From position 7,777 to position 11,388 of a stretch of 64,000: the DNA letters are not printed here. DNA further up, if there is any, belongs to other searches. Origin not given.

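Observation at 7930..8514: RHS tip is a predicted L,D-transpeptidase-fold peptidoglycan toxin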

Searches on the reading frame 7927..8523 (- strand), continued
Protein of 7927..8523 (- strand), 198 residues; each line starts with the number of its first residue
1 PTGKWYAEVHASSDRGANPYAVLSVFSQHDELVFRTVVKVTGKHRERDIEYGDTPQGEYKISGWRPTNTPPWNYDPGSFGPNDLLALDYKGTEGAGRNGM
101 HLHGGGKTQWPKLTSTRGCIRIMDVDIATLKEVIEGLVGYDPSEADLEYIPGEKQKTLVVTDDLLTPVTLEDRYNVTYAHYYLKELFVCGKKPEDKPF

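Call 64: search_protein_families(library=pfam, proteins=[L001:969-1532:+, L002:4635-5156:+, L003:6653-7195:+, L004:1087-1656:+, L005:2859-3425:+, L006:6506-6991:+, L007:6473-6958:+, L010:1976-2542:+, L011:3209-3901:+], max_evalue=0.1)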
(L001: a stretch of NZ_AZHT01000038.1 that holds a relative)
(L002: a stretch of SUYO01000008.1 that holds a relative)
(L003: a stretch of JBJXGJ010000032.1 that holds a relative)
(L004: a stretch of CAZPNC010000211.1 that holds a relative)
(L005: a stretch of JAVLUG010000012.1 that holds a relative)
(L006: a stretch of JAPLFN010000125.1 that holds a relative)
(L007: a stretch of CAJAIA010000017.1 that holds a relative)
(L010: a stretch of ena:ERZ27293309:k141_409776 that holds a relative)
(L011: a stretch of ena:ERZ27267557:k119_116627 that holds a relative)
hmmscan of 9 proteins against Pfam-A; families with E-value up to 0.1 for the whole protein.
L001:969-1532:+ (187 aa): 0 families

L002:4635-5156:+ (173 aa): 0 families

L003:6653-7195:+ (180 aa): 3 families
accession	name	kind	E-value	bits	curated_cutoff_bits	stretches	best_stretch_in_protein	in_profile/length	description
PF15992.10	DUF4769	-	0.01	16.1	23.9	1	28-148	89-208/256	Domain of unknown function (DUF4769)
PF01099.22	Uteroglobin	-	0.014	16.2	24.8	1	146-178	37-69/90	Uteroglobin family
PF17334.7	CsgA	-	0.019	16.2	25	1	96-138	18-61/83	Minor curli fiber component A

L004:1087-1656:+ (189 aa): 0 families

L005:2859-3425:+ (188 aa): 1 family
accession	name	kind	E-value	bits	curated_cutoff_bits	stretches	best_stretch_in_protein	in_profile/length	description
PF23725.1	Dredd_N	-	0.045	14.1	27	1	94-150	23-79/100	Caspase-8, N-terminal domain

L006:6506-6991:+ (161 aa): 0 families

L007:6473-6958:+ (161 aa): 2 families
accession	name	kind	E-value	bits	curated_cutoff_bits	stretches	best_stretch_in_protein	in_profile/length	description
PF03765.21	CRAL_TRIO_N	-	0.076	13.6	23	0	80-101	17-38/54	CRAL/TRIO, N-terminal domain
PF09489.15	CbtB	-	0.085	13.5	27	0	2-28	5-31/51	Probable cobalt transporter subunit (CbtB)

L010:1976-2542:+ (189 aa): 1 family
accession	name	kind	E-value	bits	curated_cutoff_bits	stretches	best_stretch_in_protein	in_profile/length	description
PF06363.16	Picorna_P3A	-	0.029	14.7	25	1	41-80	31-70/98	Picornaviridae P3A protein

L011:3209-3901:+ (230 aa): 1 family
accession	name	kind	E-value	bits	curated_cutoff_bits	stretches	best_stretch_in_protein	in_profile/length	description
PF14489.11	QueF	-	0.031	14.9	27.3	1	80-112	2-34/81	QueF-like protein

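Call 68: search_protein_families(library=pfam, proteins=[P0007, P0024, P0045, P0109, P0115, P0095, P0092], max_evalue=0.001)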
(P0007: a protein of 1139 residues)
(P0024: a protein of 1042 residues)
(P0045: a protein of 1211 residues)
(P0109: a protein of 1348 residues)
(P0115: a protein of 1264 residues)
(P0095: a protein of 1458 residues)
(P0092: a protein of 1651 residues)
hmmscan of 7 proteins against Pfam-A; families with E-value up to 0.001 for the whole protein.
P0007 (1139 aa): 3 families
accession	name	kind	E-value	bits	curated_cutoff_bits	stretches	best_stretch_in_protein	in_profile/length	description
PF20041.5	DUF6443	-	2.8e-36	125.2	27.8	1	27-162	7-137/137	Domain of unknown function (DUF6443)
PF05593.20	RHS_repeat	-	3.8e-08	34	22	0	496-517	12-33/38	RHS Repeat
PF03734.19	YkuD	-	1.2e-06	29.6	23.4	1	945-1053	18-136/146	L,D-transpeptidase catalytic domain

P0024 (1042 aa): 3 families
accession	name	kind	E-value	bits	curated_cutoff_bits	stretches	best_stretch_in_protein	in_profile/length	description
PF20041.5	DUF6443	-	1.3e-27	97.2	27.8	1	45-165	12-136/137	Domain of unknown function (DUF6443)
PF03734.19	YkuD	-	1.7e-05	25.8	23.4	1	886-987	18-136/146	L,D-transpeptidase catalytic domain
PF05593.20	RHS_repeat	-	0.00014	22.6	22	0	512-540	1-30/38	RHS Repeat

P0045 (1211 aa): 1 family
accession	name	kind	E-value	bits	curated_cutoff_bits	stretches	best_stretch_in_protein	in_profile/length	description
PF05593.20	RHS_repeat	-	0.0004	21.1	22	0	508-518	20-30/38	RHS Repeat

P0109 (1348 aa): 3 families
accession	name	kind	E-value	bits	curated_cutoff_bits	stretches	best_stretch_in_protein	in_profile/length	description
PF20041.5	DUF6443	-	4.4e-28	98.7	27.8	1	211-327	16-136/137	Domain of unknown function (DUF6443)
PF05593.20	RHS_repeat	-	3.6e-06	27.7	22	1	648-688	1-37/38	RHS Repeat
PF03734.19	YkuD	-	0.00052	21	23.4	0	1169-1264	31-132/146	L,D-transpeptidase catalytic domain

P0115 (1264 aa): 2 families
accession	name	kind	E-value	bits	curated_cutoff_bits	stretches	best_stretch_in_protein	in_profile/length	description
PF20041.5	DUF6443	-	2e-24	86.8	27.8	1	145-282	8-135/137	Domain of unknown function (DUF6443)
PF18911.6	PKD_4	-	0.0005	20.5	27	0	40-122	16-85/85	PKD domain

P0095 (1458 aa): 2 families
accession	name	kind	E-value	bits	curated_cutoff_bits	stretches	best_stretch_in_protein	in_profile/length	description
PF14870.12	PSII_BNR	-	8.3e-06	25.7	27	0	191-218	25-52/303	Photosynthesis system II assembly factor YCF48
PF05593.20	RHS_repeat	-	9e-06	26.4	22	0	898-928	1-26/38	RHS Repeat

P0092 (1651 aa): 2 families
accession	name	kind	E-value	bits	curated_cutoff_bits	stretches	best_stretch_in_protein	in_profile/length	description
PF20041.5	DUF6443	-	8e-32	110.8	27.8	1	43-166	15-135/137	Domain of unknown function (DUF6443)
PF05593.20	RHS_repeat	-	3.6e-10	40.4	22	0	291-325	1-31/38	RHS Repeat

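Call 69: search_protein_families(library=pfam, proteins=[P0020, P0043, P0081, P0089, P0009], max_evalue=0.001)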
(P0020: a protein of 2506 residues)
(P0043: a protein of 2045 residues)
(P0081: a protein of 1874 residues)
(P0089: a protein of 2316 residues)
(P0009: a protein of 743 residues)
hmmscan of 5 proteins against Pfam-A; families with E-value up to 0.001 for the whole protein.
P0020 (2506 aa): 2 families
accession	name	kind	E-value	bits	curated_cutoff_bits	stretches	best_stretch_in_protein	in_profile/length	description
PF20041.5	DUF6443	-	6.5e-13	49.5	27.8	1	323-423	19-127/137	Domain of unknown function (DUF6443)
PF03734.19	YkuD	-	2.2e-07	32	23.4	1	2297-2389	32-138/146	L,D-transpeptidase catalytic domain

P0043 (2045 aa): 3 families
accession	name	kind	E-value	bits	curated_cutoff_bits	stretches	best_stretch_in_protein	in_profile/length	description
PF03734.19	YkuD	-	4.5e-06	27.7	23.4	1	1861-1969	15-139/146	L,D-transpeptidase catalytic domain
PF05593.20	RHS_repeat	-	6e-05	23.8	22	0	941-969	8-37/38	RHS Repeat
PF20041.5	DUF6443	-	6.6e-05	23.6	27.8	1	1007-1084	28-118/137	Domain of unknown function (DUF6443)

P0081 (1874 aa): 7 families
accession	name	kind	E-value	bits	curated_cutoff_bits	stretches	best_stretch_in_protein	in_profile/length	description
PF20041.5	DUF6443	-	1.6e-35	122.7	27.8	1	488-622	2-128/137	Domain of unknown function (DUF6443)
PF00560.39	LRR_1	-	6.1e-16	55.6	20.6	0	112-134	1-23/23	Leucine Rich Repeat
PF13855.12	LRR_8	-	1.2e-13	51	27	1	128-171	18-61/61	Leucine rich repeat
PF23598.1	LRR_14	-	1.3e-07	31.1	40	1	106-212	42-144/353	Leucine-rich repeat region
PF24141.1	LRR_ComC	-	5.2e-07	30.1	27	1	170-254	203-281/288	EGF-like domain-containing protein ComC LRR domain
PF12799.13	LRR_4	-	1.8e-06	28.4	27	0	137-171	3-36/44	Leucine Rich repeats (2 copies)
PF05593.20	RHS_repeat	-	0.00094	20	22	0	750-762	19-31/38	RHS Repeat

P0089 (2316 aa): 1 family
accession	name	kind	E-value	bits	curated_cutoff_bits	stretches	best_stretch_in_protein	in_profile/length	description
PF05593.20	RHS_repeat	-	2.7e-07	31.2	22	1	1402-1432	1-30/38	RHS Repeat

P0009 (743 aa): 1 family
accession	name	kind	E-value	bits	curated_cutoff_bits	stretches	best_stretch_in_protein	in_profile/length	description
PF03734.19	YkuD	-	9.1e-07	30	23.4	1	538-641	19-134/146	L,D-transpeptidase catalytic domain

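Call 70: find_encoding_contigs(protein=P0007, flank=8000, max_places=3)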
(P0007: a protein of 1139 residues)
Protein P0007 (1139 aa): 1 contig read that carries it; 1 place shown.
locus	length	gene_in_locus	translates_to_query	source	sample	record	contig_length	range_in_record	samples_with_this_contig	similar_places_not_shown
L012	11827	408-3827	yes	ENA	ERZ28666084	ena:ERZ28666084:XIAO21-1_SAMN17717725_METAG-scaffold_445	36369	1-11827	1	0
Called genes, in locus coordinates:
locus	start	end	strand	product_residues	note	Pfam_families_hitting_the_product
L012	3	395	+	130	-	?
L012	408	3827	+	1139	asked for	PF05593:RHS_repeat (faint), PF20041:DUF6443, PF03734:YkuD (weak)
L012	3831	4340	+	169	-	-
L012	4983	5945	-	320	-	PF05144:Phage_CRI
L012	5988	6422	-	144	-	-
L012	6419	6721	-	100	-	PF12728:HTH_17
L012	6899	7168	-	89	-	-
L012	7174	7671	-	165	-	-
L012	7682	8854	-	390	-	PF17293:Arm-DNA-bind_5, PF13102:Phage_int_SAM_5, PF00589:Phage_integrase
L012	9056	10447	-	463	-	PF10396:TrmE_N, PF12631:MnmE_helical, PF03193:RsgA_GTPase (faint), PF00009:GTP_EFTU (faint), PF00350:Dynamin_N (faint), PF01926:MMR_HSR1, PF02421:FeoB_N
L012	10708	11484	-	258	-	PF13620:CarboxypepD_reg (weak)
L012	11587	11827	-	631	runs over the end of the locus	PF13522:GATase_6 (faint)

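Call 71: find_encoding_contigs(protein=P0024, flank=8000, max_places=3)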
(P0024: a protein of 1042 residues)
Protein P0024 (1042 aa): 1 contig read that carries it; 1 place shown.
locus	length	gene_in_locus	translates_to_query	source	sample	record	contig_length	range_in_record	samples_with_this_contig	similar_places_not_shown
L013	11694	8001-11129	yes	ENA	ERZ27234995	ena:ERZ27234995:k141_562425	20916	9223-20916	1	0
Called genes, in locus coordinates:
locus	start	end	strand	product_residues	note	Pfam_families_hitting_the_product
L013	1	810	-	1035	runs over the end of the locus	PF20041:DUF6443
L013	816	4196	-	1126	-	PF05593:RHS_repeat (faint)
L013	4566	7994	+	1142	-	-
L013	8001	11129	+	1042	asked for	PF20041:DUF6443, PF03734:YkuD (faint)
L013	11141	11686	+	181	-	-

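Call 80: find_encoding_contigs(protein=P0043, flank=3000, max_places=2)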
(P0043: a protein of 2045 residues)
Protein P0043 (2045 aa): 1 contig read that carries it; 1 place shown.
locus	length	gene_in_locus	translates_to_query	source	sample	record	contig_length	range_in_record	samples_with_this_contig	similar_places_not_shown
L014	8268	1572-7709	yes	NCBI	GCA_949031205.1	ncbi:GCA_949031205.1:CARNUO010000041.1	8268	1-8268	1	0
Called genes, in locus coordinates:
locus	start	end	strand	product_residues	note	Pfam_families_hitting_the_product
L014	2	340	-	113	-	?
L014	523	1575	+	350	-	PF18962:Por_Secre_tail (weak)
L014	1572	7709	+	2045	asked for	PF03734:YkuD (weak)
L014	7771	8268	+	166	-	?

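Call 81: find_encoding_contigs(protein=P0092, flank=5000, max_places=2)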
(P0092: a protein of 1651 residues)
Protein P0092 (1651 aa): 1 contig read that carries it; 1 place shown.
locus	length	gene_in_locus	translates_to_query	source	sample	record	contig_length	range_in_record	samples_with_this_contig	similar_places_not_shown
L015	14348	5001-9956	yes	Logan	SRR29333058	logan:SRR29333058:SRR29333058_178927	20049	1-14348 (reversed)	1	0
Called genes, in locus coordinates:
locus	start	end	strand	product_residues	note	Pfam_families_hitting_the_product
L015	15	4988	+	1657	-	PF15780:ASH (faint), PF22067:Cep192_D3 (faint), PF22544:HYDIN_VesB_CFA65-like_Ig (faint)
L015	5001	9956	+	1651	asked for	PF05593:RHS_repeat (faint), PF20041:DUF6443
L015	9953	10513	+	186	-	-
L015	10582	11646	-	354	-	PF12697:Abhydrolase_6 (weak)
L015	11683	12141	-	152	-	PF06445:GyrI-like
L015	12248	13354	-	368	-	PF12833:HTH_18, PF00165:HTH_AraC (weak)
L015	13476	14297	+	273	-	-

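Call 82: find_encoding_contigs(protein=P0109, flank=5000, max_places=2)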
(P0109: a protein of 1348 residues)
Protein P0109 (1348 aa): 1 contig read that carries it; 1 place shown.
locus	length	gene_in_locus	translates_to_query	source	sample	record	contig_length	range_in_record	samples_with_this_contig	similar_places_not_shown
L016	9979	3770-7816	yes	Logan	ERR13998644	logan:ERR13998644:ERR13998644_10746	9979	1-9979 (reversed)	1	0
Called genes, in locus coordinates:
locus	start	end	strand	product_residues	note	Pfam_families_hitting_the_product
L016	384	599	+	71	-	-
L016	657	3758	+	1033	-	PF05593:RHS_repeat (weak)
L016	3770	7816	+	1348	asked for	PF20041:DUF6443, PF05593:RHS_repeat (faint), PF25023:TEN_YD-shell (faint)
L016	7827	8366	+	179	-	-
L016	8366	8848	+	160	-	-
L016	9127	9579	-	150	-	-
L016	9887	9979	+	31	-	?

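Call 87: find_encoding_contigs(protein=P0022, flank=3000, max_places=2)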
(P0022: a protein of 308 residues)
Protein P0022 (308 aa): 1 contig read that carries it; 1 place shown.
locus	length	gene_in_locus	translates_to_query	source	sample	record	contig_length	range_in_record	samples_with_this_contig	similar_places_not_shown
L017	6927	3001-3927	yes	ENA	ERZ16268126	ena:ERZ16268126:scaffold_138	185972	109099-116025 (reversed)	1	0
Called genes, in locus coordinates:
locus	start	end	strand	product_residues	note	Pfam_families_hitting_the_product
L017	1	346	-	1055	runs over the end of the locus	PF00873:ACR_tran, PF02355:SecD_SecF_C (weak), PF03176:MMPL (weak)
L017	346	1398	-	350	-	PF25917:BSH_RND (weak), PF25881:HH_YBHG (weak), PF25893:HH_CzcB (weak), PF25967:RND-MFP_C (weak), PF25989:YknX_C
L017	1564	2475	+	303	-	PF12833:HTH_18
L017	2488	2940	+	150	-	PF08973:TM1506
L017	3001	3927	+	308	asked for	PF03734:YkuD (weak)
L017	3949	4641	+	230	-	-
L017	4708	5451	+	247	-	-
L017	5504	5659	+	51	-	-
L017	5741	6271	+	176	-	-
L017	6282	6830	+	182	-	-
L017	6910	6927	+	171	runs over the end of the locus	-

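Call 88: find_encoding_contigs(protein=P0019, flank=3000, max_places=2)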
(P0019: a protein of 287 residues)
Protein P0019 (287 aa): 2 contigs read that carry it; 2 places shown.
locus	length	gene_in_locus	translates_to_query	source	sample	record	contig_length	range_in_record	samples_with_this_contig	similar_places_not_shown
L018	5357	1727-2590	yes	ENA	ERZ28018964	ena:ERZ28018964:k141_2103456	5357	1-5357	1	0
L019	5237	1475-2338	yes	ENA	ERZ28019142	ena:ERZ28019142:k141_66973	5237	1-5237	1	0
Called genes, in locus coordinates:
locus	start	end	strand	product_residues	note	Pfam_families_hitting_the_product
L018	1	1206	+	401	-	?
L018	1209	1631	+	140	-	-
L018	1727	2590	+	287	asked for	-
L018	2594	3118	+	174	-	-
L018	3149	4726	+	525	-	-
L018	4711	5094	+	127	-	-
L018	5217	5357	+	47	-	?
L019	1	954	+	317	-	?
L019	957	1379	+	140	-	-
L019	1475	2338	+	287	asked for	-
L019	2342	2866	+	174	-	-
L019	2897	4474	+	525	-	-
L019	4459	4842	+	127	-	-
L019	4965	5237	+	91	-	?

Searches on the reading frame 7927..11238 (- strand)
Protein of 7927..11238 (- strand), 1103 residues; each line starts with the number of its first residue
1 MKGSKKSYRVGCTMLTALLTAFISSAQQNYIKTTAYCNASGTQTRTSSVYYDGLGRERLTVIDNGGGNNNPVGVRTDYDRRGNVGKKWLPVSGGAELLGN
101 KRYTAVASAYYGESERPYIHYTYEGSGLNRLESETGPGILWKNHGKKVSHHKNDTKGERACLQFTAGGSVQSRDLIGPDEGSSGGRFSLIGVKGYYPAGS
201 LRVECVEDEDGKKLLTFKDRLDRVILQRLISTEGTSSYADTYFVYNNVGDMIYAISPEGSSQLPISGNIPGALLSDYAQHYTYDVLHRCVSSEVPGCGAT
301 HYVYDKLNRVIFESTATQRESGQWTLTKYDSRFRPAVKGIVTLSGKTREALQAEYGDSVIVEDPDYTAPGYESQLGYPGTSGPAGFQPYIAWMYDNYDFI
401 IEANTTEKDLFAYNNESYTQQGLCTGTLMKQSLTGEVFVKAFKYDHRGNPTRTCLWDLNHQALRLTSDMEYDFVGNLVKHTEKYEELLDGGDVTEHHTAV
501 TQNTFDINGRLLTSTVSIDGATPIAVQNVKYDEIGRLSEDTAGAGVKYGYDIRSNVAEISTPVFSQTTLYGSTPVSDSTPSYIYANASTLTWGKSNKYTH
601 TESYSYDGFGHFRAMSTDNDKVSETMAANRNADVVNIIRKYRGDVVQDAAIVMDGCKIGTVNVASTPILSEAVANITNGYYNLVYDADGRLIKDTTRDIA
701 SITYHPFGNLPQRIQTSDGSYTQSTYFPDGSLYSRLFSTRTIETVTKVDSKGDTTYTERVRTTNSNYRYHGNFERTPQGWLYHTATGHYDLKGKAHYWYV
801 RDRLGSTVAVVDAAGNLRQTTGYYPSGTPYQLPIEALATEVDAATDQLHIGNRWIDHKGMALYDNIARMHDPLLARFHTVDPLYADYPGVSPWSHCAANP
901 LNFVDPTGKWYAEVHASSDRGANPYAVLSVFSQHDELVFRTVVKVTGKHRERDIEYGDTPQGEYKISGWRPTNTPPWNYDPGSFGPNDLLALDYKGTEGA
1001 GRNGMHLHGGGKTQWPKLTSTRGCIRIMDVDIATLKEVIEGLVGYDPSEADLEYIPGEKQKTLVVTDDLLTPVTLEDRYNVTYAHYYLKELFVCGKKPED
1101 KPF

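Call 5: search_protein_families(library=pfam, proteins=[window:7927-11238:-], max_evalue=0.1)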
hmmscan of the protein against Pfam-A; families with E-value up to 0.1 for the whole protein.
window:7927-11238:- (1103 aa): 2 families
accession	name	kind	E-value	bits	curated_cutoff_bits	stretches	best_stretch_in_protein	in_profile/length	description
PF20041.5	DUF6443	-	1.1e-15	58.5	27.8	1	32-151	10-133/137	Domain of unknown function (DUF6443)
PF05593.20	RHS_repeat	-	0.011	16.6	22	0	685-720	1-37/38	RHS Repeat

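Call 9: search_protein_families(library=ncbifam, proteins=[window:7927-11238:-], max_evalue=0.1)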
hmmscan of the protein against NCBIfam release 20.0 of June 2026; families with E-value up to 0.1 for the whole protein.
window:7927-11238:- (1103 aa): 1 family
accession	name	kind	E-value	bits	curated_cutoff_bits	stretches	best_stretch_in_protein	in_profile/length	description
TIGR03696.1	Rhs_assc_core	domain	9.1e-09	35.7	32.5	1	854-908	24-75/76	RHS repeat-associated core domain-containing protein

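Call 59: search_solved_structures(query=window:8524-11238:-, max_evalue=1)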
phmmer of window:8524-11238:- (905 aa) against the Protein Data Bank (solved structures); distinct sequences matched with E-value up to 1: 0.
